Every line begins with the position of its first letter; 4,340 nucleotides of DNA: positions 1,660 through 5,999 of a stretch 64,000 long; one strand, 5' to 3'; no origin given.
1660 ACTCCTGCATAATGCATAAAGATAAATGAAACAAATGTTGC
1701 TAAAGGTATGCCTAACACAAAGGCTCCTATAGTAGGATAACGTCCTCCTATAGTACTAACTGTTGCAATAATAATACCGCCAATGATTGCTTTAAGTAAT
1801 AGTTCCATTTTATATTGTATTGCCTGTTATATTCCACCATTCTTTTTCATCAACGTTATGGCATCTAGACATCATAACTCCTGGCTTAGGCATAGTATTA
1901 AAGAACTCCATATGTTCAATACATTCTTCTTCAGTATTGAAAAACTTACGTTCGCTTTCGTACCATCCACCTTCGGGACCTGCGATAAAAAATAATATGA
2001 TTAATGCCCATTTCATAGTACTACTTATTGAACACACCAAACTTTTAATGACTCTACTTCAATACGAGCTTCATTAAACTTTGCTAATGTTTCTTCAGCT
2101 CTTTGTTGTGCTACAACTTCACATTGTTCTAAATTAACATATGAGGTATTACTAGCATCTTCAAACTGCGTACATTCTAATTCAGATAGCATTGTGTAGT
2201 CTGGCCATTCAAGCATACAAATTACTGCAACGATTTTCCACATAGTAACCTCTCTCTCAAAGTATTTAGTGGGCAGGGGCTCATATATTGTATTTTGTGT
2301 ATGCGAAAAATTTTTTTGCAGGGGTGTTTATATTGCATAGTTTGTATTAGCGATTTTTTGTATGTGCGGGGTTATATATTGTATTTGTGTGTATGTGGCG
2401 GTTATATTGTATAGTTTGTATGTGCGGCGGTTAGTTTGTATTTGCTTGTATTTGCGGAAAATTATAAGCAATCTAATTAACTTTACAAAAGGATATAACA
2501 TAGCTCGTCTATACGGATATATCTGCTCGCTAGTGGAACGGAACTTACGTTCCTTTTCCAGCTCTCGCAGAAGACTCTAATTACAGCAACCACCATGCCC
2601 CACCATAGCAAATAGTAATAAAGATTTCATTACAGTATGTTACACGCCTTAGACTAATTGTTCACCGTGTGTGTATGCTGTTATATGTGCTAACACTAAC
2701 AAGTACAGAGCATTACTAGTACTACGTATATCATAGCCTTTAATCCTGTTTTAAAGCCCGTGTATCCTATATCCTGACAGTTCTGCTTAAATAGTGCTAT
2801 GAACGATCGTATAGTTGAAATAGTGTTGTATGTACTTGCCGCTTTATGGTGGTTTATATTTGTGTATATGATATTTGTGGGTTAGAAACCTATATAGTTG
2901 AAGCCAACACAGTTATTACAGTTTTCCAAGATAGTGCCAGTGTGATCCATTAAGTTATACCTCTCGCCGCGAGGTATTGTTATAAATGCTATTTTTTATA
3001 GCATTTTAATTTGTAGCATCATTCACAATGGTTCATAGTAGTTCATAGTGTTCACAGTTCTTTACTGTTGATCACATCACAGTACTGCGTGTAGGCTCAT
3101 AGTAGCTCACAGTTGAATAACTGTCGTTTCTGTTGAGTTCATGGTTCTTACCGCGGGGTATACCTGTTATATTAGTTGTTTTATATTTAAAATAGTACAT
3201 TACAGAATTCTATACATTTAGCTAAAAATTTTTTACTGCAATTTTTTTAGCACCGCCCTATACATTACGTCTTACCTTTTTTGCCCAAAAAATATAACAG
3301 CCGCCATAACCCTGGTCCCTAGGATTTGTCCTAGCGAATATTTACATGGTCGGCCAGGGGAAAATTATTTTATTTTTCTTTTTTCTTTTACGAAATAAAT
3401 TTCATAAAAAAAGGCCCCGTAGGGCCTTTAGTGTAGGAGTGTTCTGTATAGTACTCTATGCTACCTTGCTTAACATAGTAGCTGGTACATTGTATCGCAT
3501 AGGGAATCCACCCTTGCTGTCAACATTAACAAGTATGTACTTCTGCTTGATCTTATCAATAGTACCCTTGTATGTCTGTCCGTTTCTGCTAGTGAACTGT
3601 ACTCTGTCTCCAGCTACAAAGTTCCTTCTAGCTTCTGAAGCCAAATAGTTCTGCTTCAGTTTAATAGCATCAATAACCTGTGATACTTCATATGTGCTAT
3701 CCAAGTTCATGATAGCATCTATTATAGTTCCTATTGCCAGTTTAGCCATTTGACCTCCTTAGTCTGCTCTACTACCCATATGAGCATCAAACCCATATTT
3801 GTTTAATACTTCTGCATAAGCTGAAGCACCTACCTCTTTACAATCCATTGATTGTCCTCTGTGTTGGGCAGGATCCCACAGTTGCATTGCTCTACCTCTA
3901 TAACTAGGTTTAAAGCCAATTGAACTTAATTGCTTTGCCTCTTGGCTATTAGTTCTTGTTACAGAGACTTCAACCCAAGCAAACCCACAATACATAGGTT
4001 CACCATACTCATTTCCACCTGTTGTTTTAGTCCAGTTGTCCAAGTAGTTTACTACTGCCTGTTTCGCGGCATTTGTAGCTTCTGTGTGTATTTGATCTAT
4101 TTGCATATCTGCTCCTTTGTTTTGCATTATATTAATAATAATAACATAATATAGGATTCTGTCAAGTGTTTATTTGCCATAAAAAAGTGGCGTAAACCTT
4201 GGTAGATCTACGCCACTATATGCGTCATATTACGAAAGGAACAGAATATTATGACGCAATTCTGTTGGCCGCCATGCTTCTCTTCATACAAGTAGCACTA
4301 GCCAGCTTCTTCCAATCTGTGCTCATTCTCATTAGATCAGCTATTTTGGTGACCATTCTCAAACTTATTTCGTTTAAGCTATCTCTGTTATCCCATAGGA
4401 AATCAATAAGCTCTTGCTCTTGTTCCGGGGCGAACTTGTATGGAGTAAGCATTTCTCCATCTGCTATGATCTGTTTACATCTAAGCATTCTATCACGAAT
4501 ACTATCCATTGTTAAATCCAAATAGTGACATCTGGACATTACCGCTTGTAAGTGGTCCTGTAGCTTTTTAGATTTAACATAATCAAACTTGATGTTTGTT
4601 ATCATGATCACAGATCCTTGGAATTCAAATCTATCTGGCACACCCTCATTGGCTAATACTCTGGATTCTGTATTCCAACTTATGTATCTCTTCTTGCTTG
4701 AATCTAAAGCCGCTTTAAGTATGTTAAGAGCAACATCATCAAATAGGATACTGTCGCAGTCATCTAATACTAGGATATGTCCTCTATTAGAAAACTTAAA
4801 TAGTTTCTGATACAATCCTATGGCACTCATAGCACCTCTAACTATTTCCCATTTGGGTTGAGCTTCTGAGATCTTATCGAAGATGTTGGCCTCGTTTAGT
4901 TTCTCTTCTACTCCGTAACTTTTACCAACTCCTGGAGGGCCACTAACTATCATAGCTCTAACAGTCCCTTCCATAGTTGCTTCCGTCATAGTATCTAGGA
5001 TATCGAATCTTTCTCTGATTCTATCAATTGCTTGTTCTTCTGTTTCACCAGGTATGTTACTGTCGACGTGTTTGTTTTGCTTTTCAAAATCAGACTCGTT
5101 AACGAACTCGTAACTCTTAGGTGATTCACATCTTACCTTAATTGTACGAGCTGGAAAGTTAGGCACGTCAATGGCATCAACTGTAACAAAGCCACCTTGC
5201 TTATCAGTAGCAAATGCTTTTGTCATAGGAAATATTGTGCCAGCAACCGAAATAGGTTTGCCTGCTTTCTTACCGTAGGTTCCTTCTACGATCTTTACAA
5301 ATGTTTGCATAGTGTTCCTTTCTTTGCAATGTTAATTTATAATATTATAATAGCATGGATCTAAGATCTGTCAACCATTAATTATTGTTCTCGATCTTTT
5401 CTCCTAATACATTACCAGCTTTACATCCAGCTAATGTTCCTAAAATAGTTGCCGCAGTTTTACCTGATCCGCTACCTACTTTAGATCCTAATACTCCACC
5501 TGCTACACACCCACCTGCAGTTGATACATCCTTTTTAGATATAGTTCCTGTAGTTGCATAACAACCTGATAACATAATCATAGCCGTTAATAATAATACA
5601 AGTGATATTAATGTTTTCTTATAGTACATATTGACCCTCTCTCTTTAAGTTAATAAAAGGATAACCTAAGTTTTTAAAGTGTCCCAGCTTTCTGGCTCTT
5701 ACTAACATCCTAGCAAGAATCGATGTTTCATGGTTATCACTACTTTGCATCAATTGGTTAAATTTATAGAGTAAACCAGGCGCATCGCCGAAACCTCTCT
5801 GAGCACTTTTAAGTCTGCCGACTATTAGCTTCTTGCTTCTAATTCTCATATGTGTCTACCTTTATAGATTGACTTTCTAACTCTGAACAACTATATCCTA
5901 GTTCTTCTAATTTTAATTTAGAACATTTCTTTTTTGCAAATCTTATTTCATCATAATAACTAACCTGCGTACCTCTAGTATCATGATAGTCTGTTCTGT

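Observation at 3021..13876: Early-gene island bracketed by inverted, helically phased CT(A/G/T)TGA(A/G) arrays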

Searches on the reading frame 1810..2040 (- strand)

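Call 54: search_protein_families(library=pfam, proteins=[window:1810-2040:-], max_evalue=0.1)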
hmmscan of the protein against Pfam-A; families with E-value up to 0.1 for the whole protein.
window:1810-2040:- (76 aa): 1 family
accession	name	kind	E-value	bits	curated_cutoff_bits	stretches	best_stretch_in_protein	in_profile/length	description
PF04452.19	Methyltrans_RNA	-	0.0065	16.5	23.9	1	17-36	119-138/165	RNA methyltransferase domain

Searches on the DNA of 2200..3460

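Call 105: search_rna_families(source=window, start=2200, end=3460, threshold=evalue, max_evalue=5)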
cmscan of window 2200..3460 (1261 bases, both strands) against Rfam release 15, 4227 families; matches with E-value up to 5: 2.
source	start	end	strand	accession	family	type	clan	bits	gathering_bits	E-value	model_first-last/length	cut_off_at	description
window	3356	3426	+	RF02822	Srn266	Gene; sRNA;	-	21.8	63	0.95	1-112/112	no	Streptococcus RNA 266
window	2521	2582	+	RF02777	OppA_thermometer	Cis-reg; thermoregulator;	-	10.9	290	3.9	1-304/304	no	OppA 5' UTR thermometer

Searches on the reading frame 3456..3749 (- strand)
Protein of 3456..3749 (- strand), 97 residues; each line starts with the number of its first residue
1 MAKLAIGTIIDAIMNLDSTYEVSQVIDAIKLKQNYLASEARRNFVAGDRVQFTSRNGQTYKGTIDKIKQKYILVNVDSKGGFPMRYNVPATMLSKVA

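Call 53: search_protein_families(library=pfam, proteins=[window:3456-3749:-], max_evalue=0.1)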
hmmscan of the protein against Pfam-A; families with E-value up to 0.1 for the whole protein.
window:3456-3749:- (97 aa): 5 families
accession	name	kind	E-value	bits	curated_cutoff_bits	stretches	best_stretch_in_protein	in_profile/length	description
PF24203.1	Phage_ProQ_C_like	-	0.013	16.6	27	1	44-80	6-43/112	Phage ProQ C-terminal-like domain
PF13437.12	HlyD_3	-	0.014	16.6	22.2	1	21-89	26-94/106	HlyD family secretion protein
PF14801.12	TrmI-like_N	-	0.041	14.3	24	1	44-64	3-23/50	TrmI-like N-terminal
PF13497.11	DUF4121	-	0.07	12.8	27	1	44-77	48-82/264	Domain of unknown function (DUF4121)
PF16325.11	Peptidase_U32_C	-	0.095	13.3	28.2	0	32-69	15-52/83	Peptidase family U32 C-terminal domain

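Call 89: find_homologous_proteins(query=window:3456-3749:-)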
Query window:3456-3749:- (97 aa): 150 proteins with E <= 0.001 among 150 candidates; the best 120 are listed. Only proteins of 53 to 170 residues were searched: fused or split forms outside these lengths cannot appear, so this answer is no evidence that the protein stands alone or is whole; lengths 'longer' or 'shorter' looks for them.
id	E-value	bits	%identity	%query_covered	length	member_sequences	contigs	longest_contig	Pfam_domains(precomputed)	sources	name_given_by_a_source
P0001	5.1e-53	194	96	100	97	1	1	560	-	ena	-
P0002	6.8e-53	194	96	100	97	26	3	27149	-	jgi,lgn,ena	-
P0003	7.1e-52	190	96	100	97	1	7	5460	-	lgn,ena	-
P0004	3.6e-51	188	93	100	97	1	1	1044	-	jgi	-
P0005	5.6e-51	188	94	98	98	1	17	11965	-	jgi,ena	jgi:hypothetical protein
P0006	5.8e-51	188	93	99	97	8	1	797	-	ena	-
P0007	1.5e-50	186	94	97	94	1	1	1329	-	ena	-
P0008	5.6e-50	184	94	97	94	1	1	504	-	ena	-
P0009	4.0e-48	178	91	100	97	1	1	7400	-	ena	-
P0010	4.7e-47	175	87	100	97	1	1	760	-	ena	-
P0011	7.9e-47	174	89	100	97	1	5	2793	-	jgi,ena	-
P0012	1.1e-46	174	88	100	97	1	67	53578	-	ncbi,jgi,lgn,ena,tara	tara:strand:- start:199 stop:492 length:294 start_codon:yes stop_codon:yes gene_type:complete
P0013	5.8e-46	172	86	100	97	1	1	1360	-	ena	-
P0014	8.9e-46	171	93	91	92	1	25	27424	-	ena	-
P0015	3.3e-45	169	98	87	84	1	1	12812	-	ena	-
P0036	2.3e-42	160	79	100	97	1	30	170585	-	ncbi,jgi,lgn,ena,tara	tara:strand:+ start:858 stop:1151 length:294 start_codon:yes stop_codon:yes gene_type:complete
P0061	4.8e-40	153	77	100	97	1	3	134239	-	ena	-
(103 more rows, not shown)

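Call 90: find_encoding_contigs(protein=P0036, flank=10000, max_places=2)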
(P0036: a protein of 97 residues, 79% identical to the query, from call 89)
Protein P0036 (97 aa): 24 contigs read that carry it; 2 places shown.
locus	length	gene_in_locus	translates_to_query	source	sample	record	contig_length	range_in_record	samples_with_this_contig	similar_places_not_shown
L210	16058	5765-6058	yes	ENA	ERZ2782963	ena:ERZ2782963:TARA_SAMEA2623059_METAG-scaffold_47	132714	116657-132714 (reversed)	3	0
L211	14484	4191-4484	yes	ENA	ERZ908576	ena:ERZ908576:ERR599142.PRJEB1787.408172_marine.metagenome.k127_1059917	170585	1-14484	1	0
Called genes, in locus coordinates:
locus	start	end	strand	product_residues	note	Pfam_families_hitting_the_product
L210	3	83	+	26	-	?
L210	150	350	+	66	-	-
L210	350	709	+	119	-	-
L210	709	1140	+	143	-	-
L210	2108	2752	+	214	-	PF07486:Hydrolase_2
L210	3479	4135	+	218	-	-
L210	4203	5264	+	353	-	PF13191:AAA_16 (faint)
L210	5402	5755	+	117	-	-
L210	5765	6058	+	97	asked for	-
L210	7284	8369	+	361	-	PF04055:Radical_SAM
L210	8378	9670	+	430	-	PF13186:SPASM, PF04055:Radical_SAM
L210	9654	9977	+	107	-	PF28289:BV97_02767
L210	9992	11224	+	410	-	PF04055:Radical_SAM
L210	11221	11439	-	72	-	-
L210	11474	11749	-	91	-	-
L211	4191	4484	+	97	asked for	-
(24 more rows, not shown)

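Call 91: find_encoding_contigs(protein=P0061, flank=10000, max_places=2)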
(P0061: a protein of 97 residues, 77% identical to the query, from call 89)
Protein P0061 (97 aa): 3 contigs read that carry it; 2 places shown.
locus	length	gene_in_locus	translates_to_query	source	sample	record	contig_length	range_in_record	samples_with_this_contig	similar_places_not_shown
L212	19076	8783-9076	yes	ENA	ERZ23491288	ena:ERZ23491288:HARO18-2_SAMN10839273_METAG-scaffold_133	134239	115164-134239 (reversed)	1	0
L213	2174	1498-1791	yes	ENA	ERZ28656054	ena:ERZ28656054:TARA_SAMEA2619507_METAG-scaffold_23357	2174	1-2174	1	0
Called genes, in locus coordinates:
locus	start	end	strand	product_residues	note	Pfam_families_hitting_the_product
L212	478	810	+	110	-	-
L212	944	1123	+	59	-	-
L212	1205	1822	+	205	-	-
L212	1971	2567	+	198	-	-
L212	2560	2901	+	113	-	-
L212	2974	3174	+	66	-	-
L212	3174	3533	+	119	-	-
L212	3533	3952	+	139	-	-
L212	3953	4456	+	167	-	-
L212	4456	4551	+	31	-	-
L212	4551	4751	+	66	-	-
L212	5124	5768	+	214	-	PF07486:Hydrolase_2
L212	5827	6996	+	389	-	-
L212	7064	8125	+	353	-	-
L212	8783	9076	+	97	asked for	-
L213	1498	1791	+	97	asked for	-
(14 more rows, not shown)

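Call 92: find_encoding_contigs(protein=P0012, flank=10000, max_places=2)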
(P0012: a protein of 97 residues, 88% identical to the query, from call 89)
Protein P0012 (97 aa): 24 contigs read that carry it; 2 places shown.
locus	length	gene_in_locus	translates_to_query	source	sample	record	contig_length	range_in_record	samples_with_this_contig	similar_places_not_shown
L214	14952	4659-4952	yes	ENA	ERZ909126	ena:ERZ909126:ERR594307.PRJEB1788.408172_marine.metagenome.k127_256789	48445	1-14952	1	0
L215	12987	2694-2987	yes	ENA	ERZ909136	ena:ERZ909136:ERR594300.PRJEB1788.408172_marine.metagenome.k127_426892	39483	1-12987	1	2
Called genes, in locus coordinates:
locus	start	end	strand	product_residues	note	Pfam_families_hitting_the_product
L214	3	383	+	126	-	?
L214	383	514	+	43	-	-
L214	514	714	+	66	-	-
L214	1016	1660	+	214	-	PF07486:Hydrolase_2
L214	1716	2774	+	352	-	PF14099:Polysacc_lyase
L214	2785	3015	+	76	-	PF13441:Gly-zipper_YMGG (weak), PF05433:Rick_17kDa_Anti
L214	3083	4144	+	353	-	-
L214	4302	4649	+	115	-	-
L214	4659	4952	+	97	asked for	-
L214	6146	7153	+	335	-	PF00487:FA_desaturase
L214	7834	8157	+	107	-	PF28289:BV97_02767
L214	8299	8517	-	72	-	-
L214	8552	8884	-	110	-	-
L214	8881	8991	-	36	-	-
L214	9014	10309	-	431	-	PF04055:Radical_SAM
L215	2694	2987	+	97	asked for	-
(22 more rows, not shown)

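Call 100: search_protein_families(library=phrogs, proteins=[window:3456-3749:-], max_evalue=0.01)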
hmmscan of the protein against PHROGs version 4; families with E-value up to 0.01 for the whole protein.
window:3456-3749:- (97 aa): 1 family
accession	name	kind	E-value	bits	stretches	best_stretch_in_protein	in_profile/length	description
phrog_2251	-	unknown function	0.0042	18.3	1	47-77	13-46/74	-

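Call 101: predict_structure(alignment_id=A9)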
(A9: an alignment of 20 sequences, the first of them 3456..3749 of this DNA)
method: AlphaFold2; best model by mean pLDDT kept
length: 97 residues; sequences in the alignment: 20
mean_pLDDT: 87.8   pTM: 0.65
mean pLDDT of the five models: 87.8, 87.8, 85.9, 85.2, 84.4
residues with pLDDT >= 90: 50; 70-90: 42; 50-70: 4; < 50: 1
segments of 3 or more residues with pLDDT < 50: none
pLDDT, mean of each block of 10 residues (from residue 1): 73 90 92 89 93 89 91 87 85 89
secondary structure, 60 per line:
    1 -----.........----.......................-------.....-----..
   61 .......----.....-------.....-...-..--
elements in order: H6-14 H19-41 E49-53 E59-67 E72-76 E84-88

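Call 103: fold_search(model_id=the predicted structure, library=pdb)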
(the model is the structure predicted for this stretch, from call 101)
No match with E <= 0.001 here; weaker rows may still be real.
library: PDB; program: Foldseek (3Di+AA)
matches with E <= 10: 500; with E <= 0.001: 0
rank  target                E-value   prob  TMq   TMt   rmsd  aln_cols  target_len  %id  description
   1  9a7v_A                4.4e-03  0.99  0.36  0.38   7.9        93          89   15  Integrative model of YRBF-GLPD by crosslinking MS and deep learning (released 2024-09-18)
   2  9wms_W                4.6e-03  1.00  0.50  0.10   9.4        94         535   16  Co-transcriptional histone H3K36 methylation complex containing RNA polymerase II elongation complex, Set2, and the up (released 2025-12-24)
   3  6khi_S                6.0e-03  1.00  0.48  0.75   1.8        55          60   20  Supercomplex for cylic electron transport in cyanobacteria (released 2020-02-12)
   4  3p8b_B                6.8e-03  1.00  0.51  0.35   2.1        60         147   17  X-ray crystal structure of Pyrococcus furiosus transcription elongation factor Spt4/5 (released 2011-01-26)
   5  8h43_B                6.8e-03  1.00  0.47  0.78   1.7        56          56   23  Crystal structure of PHF1 Tudor domain in complex with hit 1 (released 2023-10-18)
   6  1tov                  8.9e-03  1.00  0.53  0.53   5.4        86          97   19  Structural genomics of Caenorhabditis elegans: CAP-GLY domain of F53F4.3 (released 2004-07-27)
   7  9bgt_A                9.5e-03  0.99  0.48  0.36   7.1        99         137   14  Cryo-EM structure of Trypanosoma cruzi MscS C66L in nanodiscs (released 2025-05-07)
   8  9bgq_A                1.0e-02  0.99  0.48  0.36   7.0        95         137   17  Cryo-EM structure of Trypanosoma cruzi MscS (released 2025-05-07)
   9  9bgu_A                1.0e-02  1.00  0.50  0.38   7.1        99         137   14  Cryo-EM structure of Trypanosoma cruzi MscS G63V in lipid nanodiscs (released 2025-05-07)
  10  1y71_B                1.1e-02  1.00  0.46  0.40   3.7        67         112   19  X-ray crystal structure of kinase-associated protein B from Bacillus cereus (released 2005-01-18)
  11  1y96_B                1.1e-02  0.99  0.41  0.45   6.1        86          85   16  crystal structure of the Gemin6/Gemin7 heterodimer from the human SMN complex (released 2005-06-21)
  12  9bct_G                1.3e-02  1.00  0.51  0.35   2.1        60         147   17  Cryo-EM structure of Thermococcus kodakarensis FttA-dependent transcription pre-termination complex containing 44 nt R (released 2024-07-31)
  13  2xk0_MODEL_1_A        1.4e-02  1.00  0.47  0.65   1.5        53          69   19  Solution structure of the Tudor domain from Drosophila Polycomblike (Pcl) (released 2010-08-11)
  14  1kq2_H                1.6e-02  0.93  0.30  0.41   5.6        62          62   22  Crystal Structure of an Hfq-RNA Complex (released 2002-07-05)
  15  5gan_l                1.6e-02  0.97  0.36  0.38   5.4        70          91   13  The overall structure of the yeast spliceosomal U4/U6.U5 tri-snRNP at 3.7 Angstrom (released 2016-01-27)
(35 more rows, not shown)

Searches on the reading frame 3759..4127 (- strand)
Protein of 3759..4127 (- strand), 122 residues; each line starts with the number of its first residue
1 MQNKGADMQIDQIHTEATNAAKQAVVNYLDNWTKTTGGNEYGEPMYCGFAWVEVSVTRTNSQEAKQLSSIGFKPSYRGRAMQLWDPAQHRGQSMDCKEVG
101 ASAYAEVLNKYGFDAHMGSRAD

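Call 9: search_protein_families(library=pfam, proteins=[window:3759-4127:-], max_evalue=0.01)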
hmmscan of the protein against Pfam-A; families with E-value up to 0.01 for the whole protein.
window:3759-4127:- (122 aa): 0 families

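Call 10: search_protein_families(library=phrogs, proteins=[window:3759-4127:-], max_evalue=0.001)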
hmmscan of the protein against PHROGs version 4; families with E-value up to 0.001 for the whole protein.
window:3759-4127:- (122 aa): 1 family
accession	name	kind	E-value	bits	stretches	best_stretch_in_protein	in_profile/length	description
phrog_22149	-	unknown function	1.4e-13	52.2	1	41-122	36-121/121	-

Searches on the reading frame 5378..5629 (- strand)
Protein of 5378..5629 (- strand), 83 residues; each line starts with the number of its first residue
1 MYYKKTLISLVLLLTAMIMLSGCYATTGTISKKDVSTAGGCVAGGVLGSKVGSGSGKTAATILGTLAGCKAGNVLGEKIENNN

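Call 53: search_protein_families(library=pfam, proteins=[window:5378-5629:-], max_evalue=0.1)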
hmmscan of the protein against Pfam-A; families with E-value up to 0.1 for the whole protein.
window:5378-5629:- (83 aa): 4 families
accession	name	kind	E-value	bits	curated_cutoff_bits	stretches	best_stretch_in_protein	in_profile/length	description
PF05433.20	Rick_17kDa_Anti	-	1.7e-06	28.3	24.2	1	36-73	2-40/43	Glycine zipper 2TM domain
PF13488.11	Gly-zipper_Omp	-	0.00016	22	25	1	40-82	2-45/46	Glycine zipper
PF24052.1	Phage_lipoprotein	-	0.027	14.9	27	1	6-55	3-52/80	Phage lipoprotein family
PF01989.23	AcnX_swivel_put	-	0.029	14.6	27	1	20-63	4-47/80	Aconitase X swivel domain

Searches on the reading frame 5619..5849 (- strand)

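Call 53: search_protein_families(library=pfam, proteins=[window:5619-5849:-], max_evalue=0.1)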
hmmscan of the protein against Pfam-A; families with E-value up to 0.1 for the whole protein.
window:5619-5849:- (76 aa): 1 family
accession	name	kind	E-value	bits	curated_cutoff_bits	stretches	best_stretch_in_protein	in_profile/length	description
PF17496.7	DUF5431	-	0.071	13.7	27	1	31-60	11-40/70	Family of unknown function (DUF5431)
